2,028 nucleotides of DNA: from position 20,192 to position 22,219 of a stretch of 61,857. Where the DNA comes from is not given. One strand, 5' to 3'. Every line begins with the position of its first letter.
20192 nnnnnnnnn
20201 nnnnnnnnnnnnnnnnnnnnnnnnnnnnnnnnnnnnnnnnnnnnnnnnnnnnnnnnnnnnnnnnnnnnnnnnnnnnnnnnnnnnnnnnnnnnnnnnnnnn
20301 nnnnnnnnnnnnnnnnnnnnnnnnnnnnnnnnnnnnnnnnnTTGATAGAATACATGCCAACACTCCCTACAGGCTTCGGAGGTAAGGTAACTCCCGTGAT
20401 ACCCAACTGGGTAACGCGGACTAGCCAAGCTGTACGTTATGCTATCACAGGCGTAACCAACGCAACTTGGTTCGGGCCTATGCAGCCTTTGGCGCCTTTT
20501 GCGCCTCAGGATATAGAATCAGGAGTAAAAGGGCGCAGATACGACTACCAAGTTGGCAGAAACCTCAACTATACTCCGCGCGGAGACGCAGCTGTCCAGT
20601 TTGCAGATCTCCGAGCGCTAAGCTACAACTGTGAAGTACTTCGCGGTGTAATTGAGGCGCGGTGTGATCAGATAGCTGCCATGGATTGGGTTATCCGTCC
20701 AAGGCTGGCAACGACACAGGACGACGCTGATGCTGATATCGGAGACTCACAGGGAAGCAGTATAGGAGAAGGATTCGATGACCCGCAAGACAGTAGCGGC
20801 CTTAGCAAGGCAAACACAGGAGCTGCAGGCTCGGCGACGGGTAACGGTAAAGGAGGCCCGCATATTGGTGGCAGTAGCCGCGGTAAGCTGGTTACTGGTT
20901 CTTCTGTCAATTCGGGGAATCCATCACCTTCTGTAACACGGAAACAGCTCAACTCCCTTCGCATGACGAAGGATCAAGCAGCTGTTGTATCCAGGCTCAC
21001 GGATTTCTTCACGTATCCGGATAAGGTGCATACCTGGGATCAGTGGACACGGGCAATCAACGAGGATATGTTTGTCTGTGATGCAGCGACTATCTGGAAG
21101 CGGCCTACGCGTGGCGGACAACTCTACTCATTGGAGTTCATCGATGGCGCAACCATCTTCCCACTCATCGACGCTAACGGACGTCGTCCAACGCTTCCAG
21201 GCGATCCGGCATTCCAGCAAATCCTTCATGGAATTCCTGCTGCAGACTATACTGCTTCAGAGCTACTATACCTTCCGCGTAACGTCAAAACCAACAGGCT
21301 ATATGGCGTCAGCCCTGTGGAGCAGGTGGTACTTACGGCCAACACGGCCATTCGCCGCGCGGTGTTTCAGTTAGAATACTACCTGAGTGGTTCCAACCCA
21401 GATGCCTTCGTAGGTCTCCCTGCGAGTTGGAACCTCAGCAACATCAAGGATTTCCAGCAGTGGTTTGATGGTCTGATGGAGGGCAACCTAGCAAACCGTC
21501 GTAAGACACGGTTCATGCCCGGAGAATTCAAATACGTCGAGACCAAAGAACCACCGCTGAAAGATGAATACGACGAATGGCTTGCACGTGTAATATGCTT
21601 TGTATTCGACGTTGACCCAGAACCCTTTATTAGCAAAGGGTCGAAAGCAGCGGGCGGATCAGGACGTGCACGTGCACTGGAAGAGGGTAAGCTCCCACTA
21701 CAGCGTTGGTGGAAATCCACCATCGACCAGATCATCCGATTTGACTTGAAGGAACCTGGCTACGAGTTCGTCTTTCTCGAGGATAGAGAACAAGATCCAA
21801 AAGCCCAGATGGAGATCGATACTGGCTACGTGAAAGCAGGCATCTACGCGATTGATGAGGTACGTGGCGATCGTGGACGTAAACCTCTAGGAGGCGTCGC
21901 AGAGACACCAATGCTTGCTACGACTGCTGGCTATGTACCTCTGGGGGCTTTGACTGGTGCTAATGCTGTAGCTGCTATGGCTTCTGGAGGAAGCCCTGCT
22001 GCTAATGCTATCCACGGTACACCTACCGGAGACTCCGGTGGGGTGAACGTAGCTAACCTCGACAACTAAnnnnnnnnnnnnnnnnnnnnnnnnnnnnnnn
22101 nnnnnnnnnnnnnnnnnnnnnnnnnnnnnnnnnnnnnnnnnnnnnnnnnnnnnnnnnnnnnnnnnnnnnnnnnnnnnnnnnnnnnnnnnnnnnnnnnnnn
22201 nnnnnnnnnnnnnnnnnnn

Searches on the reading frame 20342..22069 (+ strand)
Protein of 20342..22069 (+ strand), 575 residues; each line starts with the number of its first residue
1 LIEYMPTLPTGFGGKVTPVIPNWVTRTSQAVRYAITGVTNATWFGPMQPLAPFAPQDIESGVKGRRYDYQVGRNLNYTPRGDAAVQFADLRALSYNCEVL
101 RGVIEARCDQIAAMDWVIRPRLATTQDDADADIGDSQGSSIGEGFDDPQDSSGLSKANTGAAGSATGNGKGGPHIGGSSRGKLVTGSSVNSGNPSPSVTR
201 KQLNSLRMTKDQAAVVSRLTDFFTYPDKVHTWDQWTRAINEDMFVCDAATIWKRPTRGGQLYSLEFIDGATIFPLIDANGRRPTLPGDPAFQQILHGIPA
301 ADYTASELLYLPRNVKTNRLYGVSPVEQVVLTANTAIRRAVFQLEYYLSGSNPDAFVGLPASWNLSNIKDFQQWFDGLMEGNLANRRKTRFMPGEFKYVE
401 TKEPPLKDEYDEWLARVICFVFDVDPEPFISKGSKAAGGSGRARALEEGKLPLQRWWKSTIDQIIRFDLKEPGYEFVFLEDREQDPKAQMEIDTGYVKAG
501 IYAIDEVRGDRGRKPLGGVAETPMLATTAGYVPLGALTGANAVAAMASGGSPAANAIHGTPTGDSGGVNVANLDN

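Call 8: search_protein_families(library=pfam, proteins=[window:20342-22069:+], max_evalue=0.01)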
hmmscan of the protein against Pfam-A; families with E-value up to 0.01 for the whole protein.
window:20342-22069:+ (575 aa): 1 family
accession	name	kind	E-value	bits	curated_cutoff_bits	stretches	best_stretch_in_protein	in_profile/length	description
PF04860.17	Phage_portal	-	1.1e-11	45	39.1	1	210-508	28-317/321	Phage portal protein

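Call 9: search_protein_families(library=phrogs, proteins=[window:20342-22069:+], max_evalue=0.01)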
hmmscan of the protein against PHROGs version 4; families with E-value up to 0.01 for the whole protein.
window:20342-22069:+ (575 aa): 3 families
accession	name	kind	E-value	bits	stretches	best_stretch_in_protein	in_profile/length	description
phrog_2662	-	head and packaging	1.8e-58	199.7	1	55-530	23-424/717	portal protein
phrog_12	-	head and packaging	3.6e-18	66.9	1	216-551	124-457/646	portal protein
phrog_37955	-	head and packaging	0.001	18.2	1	208-516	160-480/945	portal protein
